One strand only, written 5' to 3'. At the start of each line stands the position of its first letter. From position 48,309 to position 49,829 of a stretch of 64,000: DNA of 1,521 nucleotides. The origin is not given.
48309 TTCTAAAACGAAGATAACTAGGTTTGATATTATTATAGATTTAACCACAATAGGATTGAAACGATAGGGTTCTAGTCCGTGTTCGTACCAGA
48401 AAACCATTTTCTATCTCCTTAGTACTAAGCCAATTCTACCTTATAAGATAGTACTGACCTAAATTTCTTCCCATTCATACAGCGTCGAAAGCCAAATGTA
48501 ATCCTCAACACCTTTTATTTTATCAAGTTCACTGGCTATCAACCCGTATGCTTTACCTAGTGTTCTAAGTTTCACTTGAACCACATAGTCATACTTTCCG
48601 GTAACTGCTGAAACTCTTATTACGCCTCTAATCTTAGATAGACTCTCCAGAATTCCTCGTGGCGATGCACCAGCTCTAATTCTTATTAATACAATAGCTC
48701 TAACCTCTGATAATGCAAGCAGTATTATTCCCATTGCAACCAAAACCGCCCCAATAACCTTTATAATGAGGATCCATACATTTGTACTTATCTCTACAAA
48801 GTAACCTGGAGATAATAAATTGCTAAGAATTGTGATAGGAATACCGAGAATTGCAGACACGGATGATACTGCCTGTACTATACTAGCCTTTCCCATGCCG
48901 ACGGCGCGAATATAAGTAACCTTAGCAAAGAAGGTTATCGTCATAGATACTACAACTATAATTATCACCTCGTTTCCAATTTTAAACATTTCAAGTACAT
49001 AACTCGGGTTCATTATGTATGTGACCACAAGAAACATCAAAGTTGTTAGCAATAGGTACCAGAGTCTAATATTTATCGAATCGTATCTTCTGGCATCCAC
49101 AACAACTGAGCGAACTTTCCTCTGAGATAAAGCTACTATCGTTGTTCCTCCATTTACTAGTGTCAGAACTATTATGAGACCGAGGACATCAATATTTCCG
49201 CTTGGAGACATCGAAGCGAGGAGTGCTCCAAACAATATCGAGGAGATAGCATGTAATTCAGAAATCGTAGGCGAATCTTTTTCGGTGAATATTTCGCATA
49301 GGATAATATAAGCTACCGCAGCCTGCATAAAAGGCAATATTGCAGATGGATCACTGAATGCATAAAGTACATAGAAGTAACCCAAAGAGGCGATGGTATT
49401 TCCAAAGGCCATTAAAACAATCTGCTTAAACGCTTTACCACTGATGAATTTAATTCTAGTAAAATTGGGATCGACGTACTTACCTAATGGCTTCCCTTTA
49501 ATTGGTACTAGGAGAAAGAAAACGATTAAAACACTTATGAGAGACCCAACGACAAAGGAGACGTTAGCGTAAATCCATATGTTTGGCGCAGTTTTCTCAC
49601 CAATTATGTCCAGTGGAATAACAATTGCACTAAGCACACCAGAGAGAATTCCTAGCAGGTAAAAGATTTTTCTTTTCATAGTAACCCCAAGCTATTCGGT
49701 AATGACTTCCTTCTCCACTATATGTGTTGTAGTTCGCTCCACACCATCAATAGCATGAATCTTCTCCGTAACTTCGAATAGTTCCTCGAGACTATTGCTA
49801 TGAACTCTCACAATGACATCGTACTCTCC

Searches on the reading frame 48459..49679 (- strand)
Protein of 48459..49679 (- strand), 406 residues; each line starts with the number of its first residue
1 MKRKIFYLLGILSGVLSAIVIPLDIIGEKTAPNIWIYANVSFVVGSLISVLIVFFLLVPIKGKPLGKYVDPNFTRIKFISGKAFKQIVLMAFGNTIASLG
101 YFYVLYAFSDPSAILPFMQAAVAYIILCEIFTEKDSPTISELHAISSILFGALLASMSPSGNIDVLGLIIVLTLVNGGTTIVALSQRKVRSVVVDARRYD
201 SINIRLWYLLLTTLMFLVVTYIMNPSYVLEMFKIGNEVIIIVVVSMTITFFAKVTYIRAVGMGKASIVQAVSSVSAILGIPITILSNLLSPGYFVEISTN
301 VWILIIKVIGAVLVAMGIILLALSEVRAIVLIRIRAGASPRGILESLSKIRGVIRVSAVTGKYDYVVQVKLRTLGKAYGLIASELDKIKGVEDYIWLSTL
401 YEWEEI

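Call 11: search_protein_families(library=pfam, proteins=[window:48459-49679:-], max_evalue=0.001)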
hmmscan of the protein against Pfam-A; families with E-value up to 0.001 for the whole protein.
window:48459-49679:- (406 aa): 1 family
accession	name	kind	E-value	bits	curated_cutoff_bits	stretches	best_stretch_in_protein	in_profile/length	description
PF01037.27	AsnC_trans_reg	-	3e-07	30.7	25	1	331-393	2-64/73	Lrp/AsnC ligand binding domain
